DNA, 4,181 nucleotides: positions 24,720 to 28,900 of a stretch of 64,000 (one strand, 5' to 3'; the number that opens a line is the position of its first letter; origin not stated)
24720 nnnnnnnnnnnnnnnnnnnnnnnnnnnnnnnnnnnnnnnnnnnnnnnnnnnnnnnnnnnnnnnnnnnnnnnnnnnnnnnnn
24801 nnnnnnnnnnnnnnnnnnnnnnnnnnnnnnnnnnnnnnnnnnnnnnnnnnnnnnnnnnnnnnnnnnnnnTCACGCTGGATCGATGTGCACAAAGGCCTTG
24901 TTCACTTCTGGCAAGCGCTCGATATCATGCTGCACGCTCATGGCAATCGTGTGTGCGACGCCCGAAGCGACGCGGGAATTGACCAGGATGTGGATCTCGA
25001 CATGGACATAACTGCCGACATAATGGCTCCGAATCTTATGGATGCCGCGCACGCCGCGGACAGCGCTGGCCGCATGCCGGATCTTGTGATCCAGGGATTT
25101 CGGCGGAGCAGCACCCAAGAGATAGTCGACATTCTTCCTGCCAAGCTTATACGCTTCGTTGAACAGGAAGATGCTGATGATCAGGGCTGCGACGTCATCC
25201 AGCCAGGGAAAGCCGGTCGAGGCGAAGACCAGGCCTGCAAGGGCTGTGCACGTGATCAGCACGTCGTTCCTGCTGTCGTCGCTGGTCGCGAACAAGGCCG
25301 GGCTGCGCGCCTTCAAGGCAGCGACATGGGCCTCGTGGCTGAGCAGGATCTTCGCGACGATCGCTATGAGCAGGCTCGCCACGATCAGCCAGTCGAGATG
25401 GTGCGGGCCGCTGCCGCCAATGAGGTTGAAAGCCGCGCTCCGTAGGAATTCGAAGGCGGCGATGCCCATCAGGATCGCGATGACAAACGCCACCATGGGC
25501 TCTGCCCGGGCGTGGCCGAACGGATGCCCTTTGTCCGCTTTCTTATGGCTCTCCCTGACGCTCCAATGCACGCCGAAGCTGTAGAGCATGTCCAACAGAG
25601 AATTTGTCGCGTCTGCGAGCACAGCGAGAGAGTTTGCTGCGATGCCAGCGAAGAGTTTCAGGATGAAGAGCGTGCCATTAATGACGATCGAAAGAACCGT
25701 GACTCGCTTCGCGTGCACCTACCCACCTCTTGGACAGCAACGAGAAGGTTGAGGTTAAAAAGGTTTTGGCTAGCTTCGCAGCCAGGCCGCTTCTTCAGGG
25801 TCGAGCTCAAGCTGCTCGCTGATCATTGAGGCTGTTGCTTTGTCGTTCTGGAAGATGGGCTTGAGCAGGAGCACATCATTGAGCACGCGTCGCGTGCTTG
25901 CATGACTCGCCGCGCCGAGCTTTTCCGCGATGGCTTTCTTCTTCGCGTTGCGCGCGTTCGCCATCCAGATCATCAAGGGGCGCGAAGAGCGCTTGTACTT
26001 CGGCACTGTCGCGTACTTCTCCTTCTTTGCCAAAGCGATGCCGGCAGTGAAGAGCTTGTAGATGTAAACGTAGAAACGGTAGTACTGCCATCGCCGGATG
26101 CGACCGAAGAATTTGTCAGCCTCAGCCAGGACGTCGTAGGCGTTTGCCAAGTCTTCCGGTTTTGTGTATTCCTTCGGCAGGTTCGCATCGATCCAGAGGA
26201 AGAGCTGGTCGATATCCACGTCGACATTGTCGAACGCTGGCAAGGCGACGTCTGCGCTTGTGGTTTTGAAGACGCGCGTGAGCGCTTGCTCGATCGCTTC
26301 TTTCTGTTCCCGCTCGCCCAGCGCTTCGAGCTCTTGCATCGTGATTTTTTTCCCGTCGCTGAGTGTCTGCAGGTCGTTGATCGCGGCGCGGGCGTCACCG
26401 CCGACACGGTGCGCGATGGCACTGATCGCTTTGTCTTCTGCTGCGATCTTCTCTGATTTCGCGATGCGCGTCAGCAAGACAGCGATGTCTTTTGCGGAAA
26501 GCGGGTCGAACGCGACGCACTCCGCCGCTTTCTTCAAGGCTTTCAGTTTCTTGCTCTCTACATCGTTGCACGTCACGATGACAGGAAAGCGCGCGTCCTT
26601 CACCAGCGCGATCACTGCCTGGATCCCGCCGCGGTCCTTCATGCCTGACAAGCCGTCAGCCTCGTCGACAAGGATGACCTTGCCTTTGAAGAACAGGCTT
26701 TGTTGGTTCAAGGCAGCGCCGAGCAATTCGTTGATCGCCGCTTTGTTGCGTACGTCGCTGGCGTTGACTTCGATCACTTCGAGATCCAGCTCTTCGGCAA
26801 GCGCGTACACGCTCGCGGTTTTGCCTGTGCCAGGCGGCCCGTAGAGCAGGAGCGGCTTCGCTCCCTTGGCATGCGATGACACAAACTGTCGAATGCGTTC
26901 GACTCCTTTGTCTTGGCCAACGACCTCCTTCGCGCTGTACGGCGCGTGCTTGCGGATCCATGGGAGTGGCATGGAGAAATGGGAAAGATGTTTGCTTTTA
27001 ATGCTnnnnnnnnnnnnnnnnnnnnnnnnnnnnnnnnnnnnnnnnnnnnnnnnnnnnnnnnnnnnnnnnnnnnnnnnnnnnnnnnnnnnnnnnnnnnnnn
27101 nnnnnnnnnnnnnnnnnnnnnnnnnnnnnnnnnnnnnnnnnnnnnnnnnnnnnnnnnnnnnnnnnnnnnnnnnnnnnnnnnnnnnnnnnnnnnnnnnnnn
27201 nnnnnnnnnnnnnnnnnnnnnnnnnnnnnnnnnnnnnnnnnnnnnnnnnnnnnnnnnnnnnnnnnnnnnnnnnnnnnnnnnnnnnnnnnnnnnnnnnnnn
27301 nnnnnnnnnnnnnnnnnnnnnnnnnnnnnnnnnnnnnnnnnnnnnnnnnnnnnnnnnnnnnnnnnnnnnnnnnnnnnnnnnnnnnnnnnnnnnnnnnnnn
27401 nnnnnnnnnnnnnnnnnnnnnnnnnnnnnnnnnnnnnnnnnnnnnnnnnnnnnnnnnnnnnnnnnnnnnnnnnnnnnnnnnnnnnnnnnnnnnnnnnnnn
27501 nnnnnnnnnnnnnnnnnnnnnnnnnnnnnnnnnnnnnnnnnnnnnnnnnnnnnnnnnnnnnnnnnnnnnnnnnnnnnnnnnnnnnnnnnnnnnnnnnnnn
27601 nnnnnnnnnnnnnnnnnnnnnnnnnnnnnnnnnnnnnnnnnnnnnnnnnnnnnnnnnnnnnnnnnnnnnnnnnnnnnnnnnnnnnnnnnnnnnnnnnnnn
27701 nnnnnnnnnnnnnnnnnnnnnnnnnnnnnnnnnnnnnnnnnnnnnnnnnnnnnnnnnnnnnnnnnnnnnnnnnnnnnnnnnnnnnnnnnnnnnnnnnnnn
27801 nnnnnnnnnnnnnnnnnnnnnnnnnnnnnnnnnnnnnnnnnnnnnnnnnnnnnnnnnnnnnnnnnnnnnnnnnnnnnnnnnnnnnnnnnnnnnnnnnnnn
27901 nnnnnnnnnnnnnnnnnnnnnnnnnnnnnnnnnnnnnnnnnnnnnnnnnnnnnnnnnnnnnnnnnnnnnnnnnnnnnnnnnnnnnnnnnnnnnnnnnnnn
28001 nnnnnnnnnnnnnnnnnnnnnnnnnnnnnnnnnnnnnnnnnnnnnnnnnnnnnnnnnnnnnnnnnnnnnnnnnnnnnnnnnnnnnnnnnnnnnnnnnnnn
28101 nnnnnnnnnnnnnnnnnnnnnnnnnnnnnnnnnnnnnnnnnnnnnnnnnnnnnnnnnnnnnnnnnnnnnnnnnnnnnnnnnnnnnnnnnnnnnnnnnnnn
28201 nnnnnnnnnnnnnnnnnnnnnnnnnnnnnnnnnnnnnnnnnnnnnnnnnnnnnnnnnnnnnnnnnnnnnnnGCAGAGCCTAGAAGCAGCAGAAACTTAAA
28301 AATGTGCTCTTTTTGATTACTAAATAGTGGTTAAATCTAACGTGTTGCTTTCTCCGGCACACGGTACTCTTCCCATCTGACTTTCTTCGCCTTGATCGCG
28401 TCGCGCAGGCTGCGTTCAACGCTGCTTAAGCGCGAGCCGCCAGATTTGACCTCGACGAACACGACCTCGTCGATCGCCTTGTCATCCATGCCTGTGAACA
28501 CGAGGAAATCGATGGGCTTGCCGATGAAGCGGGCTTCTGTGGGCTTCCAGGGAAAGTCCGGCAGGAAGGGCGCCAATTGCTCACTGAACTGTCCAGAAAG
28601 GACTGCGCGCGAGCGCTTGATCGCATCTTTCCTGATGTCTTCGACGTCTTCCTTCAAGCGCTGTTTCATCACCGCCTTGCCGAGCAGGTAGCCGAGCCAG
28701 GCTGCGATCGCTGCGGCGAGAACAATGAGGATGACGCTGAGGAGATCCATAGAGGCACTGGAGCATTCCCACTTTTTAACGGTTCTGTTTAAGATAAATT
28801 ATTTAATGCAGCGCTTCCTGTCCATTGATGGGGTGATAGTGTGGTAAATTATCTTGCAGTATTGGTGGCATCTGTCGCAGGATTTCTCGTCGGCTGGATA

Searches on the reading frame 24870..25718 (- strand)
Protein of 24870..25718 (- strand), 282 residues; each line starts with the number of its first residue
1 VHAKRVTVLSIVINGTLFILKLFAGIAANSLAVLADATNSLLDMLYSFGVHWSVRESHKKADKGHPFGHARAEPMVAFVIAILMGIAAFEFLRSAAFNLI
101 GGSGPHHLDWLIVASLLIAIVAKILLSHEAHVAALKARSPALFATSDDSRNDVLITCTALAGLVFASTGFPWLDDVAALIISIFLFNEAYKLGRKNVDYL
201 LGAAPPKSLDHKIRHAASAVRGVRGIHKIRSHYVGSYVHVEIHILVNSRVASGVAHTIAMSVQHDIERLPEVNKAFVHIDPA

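Call 12: search_protein_families(library=pfam, proteins=[window:24870-25718:-], max_evalue=0.01)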
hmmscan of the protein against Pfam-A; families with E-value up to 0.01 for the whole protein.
window:24870-25718:- (282 aa): 2 families
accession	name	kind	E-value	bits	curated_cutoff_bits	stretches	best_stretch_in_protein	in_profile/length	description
PF01545.26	Cation_efflux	-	2.7e-37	128.9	26.6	1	8-201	2-198/198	Cation efflux family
PF16916.11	ZT_dimer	-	1.2e-13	51.3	26.7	1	206-281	2-77/78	Dimerisation domain of Zinc Transporter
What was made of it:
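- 24870..25718 (-): CDF metal exporter (Cation_efflux + ZT_dimer), the conserved upstream neighbour and the proposed functional partner. The site-A residues are NxxxD (TM2) and DxxxD (TM5), with no His. Pfam hits at 2.7e-37 and 1.2e-13 (call 12).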

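Call 13: find_related_loci(query=window:24870-25718:-, collection=genome_contigs, flank=6000)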
Query window:24870-25718:- (282 aa) in genome_contigs; peptide patterns used: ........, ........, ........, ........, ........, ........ (x = any residue, [..] = any of these).
61 stretches matched a pattern; 5 encode a relative of the query (tblastn E <= 1e-3); 5 distinct loci.
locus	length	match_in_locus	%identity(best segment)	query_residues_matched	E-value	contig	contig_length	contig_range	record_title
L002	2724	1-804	79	15-282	1e-147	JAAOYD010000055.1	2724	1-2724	Candidatus Woesearchaeota archaeon isolate DPANNHV_H2.bin.48 k83_1343121, whole genome shotgun sequence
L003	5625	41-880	69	1-281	3e-122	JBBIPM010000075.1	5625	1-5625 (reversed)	MAG: Candidatus Woesearchaeota archaeon isolate PGF172224_bin_302 NODE_4495_length_5625_cov_7.889767, whole genome shotg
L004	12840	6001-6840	59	2-281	8e-114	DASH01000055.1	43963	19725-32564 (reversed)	MAG TPA_asm: Candidatus Woesearchaeota archaeon UBA153 UBA153_contig_34134, whole genome shotgun sequence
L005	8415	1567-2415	32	3-281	6e-33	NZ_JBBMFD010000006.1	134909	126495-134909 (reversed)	Solibaculum intestinale strain CLA-JM-H44 CLAJMH44_contig_6_length_134909, whole genome shotgun sequence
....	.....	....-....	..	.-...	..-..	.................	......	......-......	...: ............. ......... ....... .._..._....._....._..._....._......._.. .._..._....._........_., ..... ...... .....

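Call 64: find_related_loci(query=A5, collection=genome_contigs, flank=3000)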
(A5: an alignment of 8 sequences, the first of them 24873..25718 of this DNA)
Query A5 (282 aa) in genome_contigs; peptide patterns used: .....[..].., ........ (x = any residue, [..] = any of these).
145 stretches matched a pattern; 75 encode a relative of the query (tblastn E <= 1e-3); 75 distinct loci.
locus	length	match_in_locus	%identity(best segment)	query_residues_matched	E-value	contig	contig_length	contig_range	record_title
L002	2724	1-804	79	15-282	1e-146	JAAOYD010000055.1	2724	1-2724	Candidatus Woesearchaeota archaeon isolate DPANNHV_H2.bin.48 k83_1343121, whole genome shotgun sequence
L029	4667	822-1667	71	1-282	7e-135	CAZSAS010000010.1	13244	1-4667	MAG TPA_asm: uncultured Methanosarcinales archaeon isolate binchicken_co129_814 genome assembly, contig: NODE_14422_leng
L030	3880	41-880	69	1-281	2e-121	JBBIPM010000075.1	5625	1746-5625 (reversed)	MAG: Candidatus Woesearchaeota archaeon isolate PGF172224_bin_302 NODE_4495_length_5625_cov_7.889767, whole genome shotg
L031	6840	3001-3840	59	2-281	9e-113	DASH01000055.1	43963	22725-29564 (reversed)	MAG TPA_asm: Candidatus Woesearchaeota archaeon UBA153 UBA153_contig_34134, whole genome shotgun sequence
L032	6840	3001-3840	41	1-281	2e-66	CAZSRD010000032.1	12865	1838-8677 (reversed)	MAG TPA_asm: uncultured Methanosarcinales archaeon isolate SRP178699_co1_479 genome assembly, contig: NODE_6489_length_1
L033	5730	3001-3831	40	4-281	7e-59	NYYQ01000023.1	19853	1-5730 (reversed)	MAG: Candidatus Woesearchaeota archaeon isolate ARS74 MHASMcontig_597923, whole genome shotgun sequence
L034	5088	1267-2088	31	7-281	3e-34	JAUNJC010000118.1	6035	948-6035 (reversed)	MAG: Oscillospiraceae bacterium isolate S29M_St_33 NODE_4608_length_6035_cov_6.343813, whole genome shotgun sequence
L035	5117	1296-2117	31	7-281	8e-33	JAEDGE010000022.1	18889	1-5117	MAG: Oscillospiraceae bacterium isolate MAG102 NODE_2479_length_18889_cov_6.198099, whole genome shotgun sequence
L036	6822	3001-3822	32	7-281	8e-32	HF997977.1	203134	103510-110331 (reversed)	Ruminococcus sp. CAG:254 genomic scaffold, scf779, whole genome shotgun sequence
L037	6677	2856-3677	32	7-281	3e-31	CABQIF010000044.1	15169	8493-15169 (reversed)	MAG TPA_asm: uncultured Ruminococcus sp. isolate MGYG-HGUT-00605 genome assembly, contig: GUT_GENOME018575_44, whole gen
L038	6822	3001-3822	30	7-281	2e-31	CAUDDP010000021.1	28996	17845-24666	MAG TPA_asm: uncultured Oscillospiraceae bacterium isolate ERR9578185_bin.14_MetaWRAP_v1.3_MAG genome assembly, contig:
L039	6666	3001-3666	36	25-242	7e-31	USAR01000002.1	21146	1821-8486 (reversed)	uncultured Ruminococcaceae bacterium isolate UMGS1532 genome assembly, contig: NODE_544_length_21146_cov_3.553886, whole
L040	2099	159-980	30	7-281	5e-31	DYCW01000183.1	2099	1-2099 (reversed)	MAG TPA_asm: Ruminococcus sp. isolate HRGM_Genome_3873 HRGM_Genome_3873_183, whole genome shotgun sequence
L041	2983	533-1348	32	9-281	2e-30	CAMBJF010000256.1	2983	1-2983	MAG: uncultured Ruminococcus sp. isolate ERR1855543_bin.32_metaWRAP_v1.3_MAG genome assembly, contig: ERZ9514765.16169,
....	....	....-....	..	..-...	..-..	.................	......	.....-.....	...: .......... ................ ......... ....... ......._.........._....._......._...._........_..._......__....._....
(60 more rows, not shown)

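Call 78: search_protein_families(library=ncbifam, proteins=[window:24873-25718:-], max_evalue=0.001)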
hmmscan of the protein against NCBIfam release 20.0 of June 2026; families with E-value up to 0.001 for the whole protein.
window:24873-25718:- (282 aa): 10 families
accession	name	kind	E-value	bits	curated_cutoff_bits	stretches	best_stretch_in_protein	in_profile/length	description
TIGR01297.1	CDF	superfamily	3e-54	184.2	82.35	1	4-281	2-282/285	cation diffusion facilitator family transporter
NF050169.1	CatEfflxFieF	equivalog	6.7e-37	127.2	420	1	5-281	6-281/282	cation efflux pump FieF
NF033615.1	CDF_MamM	equivalog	5e-36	124.4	350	1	4-278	9-285/290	magnetosome biogenesis CDF transporter MamM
NF033616.1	CDF_MamB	equivalog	2.5e-32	112.5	350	1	4-268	6-269/284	magnetosome biogenesis CDF transporter MamB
NF052602.1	Zn_efflux_Cdf31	equivalog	8.6e-31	107.4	460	1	3-281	6-289/299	CDF family zinc efflux transporter Cdf31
NF007064.0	PRK09509.1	equivalog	3.5e-30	105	447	1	6-281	12-286/300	CDF family cation-efflux transporter FieF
NF052621.1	MngEfTpMntE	equivalog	8.7e-29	100.8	500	1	3-281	2-281/293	manganese efflux transporter MntE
NF040994.1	MamV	equivalog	4.8e-22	78.5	500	1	17-278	24-284/319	CDF transporter MamV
NF002923.0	PRK03557.1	equivalog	1.4e-14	54.1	408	1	4-246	19-259/313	CDF family zinc transporter ZitB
NF033827.1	CDF_efflux_DmeF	equivalog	1.6e-06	27.7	250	0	3-219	14-256/309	CDF family Co(II)/Ni(II) efflux transporter DmeF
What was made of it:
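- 24870..25718 (-): NCBIfam matches the CDF superfamily; FieF, MamM and MntE models match below their cut-offs (call 78).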

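Call 80: search_protein_families(library=pfam, proteins=[L003:1896-4709:-, L003:1349-1891:-], max_evalue=0.0001)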
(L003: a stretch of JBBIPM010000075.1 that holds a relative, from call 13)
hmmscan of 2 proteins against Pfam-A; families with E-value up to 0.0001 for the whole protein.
L003:1896-4709:- (937 aa): 9 families
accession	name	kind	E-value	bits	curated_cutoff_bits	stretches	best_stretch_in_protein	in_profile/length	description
PF07478.18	Dala_Dala_lig_C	-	1e-33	117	24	1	725-915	28-203/204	D-ala D-ala ligase C-terminus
PF13535.11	ATP-grasp_4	-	6.5e-26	91.3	27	1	271-420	2-156/160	ATP-grasp domain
PF02655.19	ATP-grasp_3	-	2e-23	83.6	23.2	2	234-419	1-159/160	ATP-grasp domain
PF01071.24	GARS_A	-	9.9e-12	45.5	27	0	701-805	3-112/194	Phosphoribosylglycinamide synthetase, ATP-grasp (A) domain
PF08443.16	RimK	-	4.3e-09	36.7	21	0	234-302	1-71/188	RimK-like ATP-grasp domain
PF02222.28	ATP-grasp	-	4.7e-09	36.6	27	1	243-328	2-76/179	ATP-grasp domain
PF18603.7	LAL_C2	-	5.2e-08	33.5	29.4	1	462-538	1-77/78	L-amino acid ligase C-terminal domain 2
PF18130.6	ATPgrasp_N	-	1.9e-07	32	27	1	150-221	2-77/81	ATP-grasp N-terminal domain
PF02786.22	CPSase_L_D2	-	9.5e-07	29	19.8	0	239-446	4-207/211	Carbamoyl-phosphate synthase L chain, ATP binding domain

L003:1349-1891:- (180 aa): 3 families
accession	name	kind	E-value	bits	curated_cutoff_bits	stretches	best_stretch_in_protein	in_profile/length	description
PF00583.31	Acetyltransf_1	-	4.2e-12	46.8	20.7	1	34-139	4-96/116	Acetyltransferase (GNAT) family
PF13508.13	Acetyltransf_7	-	1e-07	32.7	27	1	64-156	5-81/84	Acetyltransferase (GNAT) domain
PF08445.16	FR47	-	9.5e-05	22.8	22.1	0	107-162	26-82/86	FR47-like protein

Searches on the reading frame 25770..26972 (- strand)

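Call 12: search_protein_families(library=pfam, proteins=[window:25770-26972:-], max_evalue=0.01)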
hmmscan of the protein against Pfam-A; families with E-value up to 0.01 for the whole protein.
window:25770-26972:- (400 aa): 18 families
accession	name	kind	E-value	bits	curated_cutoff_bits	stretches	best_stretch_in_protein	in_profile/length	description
PF00004.35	AAA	-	7.6e-16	59.2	21.2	1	41-140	1-113/131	ATPase family associated with various cellular activities (AAA)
PF13401.12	AAA_22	-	4e-07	30.8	27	1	37-90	4-60/130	AAA domain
PF13191.12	AAA_16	-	1e-06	29.8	32.6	1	16-88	1-83/167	AAA ATPase domain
PF05496.18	RuvB_N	-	7.8e-06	26.2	27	1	11-95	3-89/159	Holliday junction DNA helicase RuvB P-loop domain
PF05673.19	DUF815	-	1.5e-05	24.7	23.8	1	7-86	20-104/249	Protein of unknown function (DUF815)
PF12775.13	AAA_7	-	2.4e-05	24.4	25.8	1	26-90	21-88/181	P-loop containing dynein motor region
PF03215.21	Rad17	-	5.9e-05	23.5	23.8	1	4-75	8-83/186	Rad17 P-loop domain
PF16193.11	AAA_assoc_2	-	0.00048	20.8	34.3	1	173-228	2-56/81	AAA C-terminal domain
PF13173.12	AAA_14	-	0.0005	20.5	27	1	39-110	3-76/129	AAA domain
PF06068.19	TIP49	-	0.00063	19.4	23.8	1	12-74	21-88/347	TIP49 P-loop domain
PF20030.5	bpMoxR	-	0.0011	18.6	27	0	35-65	28-58/205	MoxR domain in the MoxR-vWA-beta-propeller ternary systems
PF21960.2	RCF1-5-like_lid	-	0.0013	19.1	27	1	167-204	3-41/43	RCF1/5-like, AAA+ ATPase lid domain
PF13086.12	AAA_11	-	0.0015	18.8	27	0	40-63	19-42/257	AAA domain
PF07728.20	AAA_5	-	0.0017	18.8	22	0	40-72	1-34/139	AAA domain (dynein-related subfamily)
PF13604.12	AAA_30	-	0.0032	17.7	27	0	37-187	17-169/191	AAA domain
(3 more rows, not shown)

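Call 78: search_protein_families(library=ncbifam, proteins=[window:25770-26972:-], max_evalue=0.001)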
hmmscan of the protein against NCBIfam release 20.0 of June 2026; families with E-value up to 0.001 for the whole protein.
window:25770-26972:- (400 aa): 49 families (the best 25 are shown)
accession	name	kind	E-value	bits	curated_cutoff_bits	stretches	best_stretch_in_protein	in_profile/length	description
NF003229.0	PRK04195.1-5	equivalog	3.8e-109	365.1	280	1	2-399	4-410/413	replication factor C large subunit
NF003230.0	PRK04195.1-6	equivalog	2.2e-105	353.2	441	1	4-397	3-398/494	replication factor C large subunit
NF003233.0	PRK04195.2-3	equivalog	6.4e-83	279.3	471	1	4-399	2-398/504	replication factor C large subunit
NF003231.0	PRK04195.2-1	equivalog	6.9e-83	279.1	442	1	4-398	6-406/517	replication factor C large subunit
NF003234.0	PRK04195.2-4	equivalog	1.1e-70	239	529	1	5-398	3-408/497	replication factor C large subunit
NF003227.0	PRK04195.1-2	equivalog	8.4e-70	235.9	502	1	3-397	4-394/487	replication factor C large subunit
NF003228.0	PRK04195.1-4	equivalog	2.6e-69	234.4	456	1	5-395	4-398/502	replication factor C large subunit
NF003232.0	PRK04195.2-2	equivalog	3.3e-68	230.7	701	1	4-376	2-372/480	replication factor C large subunit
NF003226.0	PRK04195.1-1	equivalog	8.9e-67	225.8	588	1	3-398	2-399/405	replication factor C large subunit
NF001679.0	PRK00440.1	equivalog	2.5e-28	99.1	303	1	4-236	7-241/322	replication factor C small subunit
NF009067.0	PRK12402.1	equivalog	1.2e-22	80.4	317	2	5-76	5-79/340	replication factor C small subunit 2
NF003159.0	PRK04132.1-4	equivalog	1.2e-14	53.4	999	2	62-232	600-769/852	replication factor C small subunit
TIGR01128.2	holA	equivalog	5.8e-14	52.1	80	1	78-221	42-193/316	DNA polymerase III subunit delta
NF003157.0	PRK04132.1-2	equivalog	4.9e-13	47.9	1103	2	65-206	616-755/864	replication factor C small subunit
TIGR02397.1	dnaX_nterm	equivalog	1e-12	48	250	2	64-240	86-260/355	DNA polymerase III subunit gamma/tau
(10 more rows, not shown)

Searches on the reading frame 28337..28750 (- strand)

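Call 12: search_protein_families(library=pfam, proteins=[window:28337-28750:-], max_evalue=0.01)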
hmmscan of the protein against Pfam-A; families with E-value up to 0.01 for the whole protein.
window:28337-28750:- (137 aa): 1 family
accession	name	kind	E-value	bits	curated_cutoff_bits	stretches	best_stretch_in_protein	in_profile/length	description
PF10107.15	Endonuc_Holl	-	2.8e-37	128.4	23.8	1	28-130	55-158/159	Endonuclease related to archaeal Holliday junction resolvase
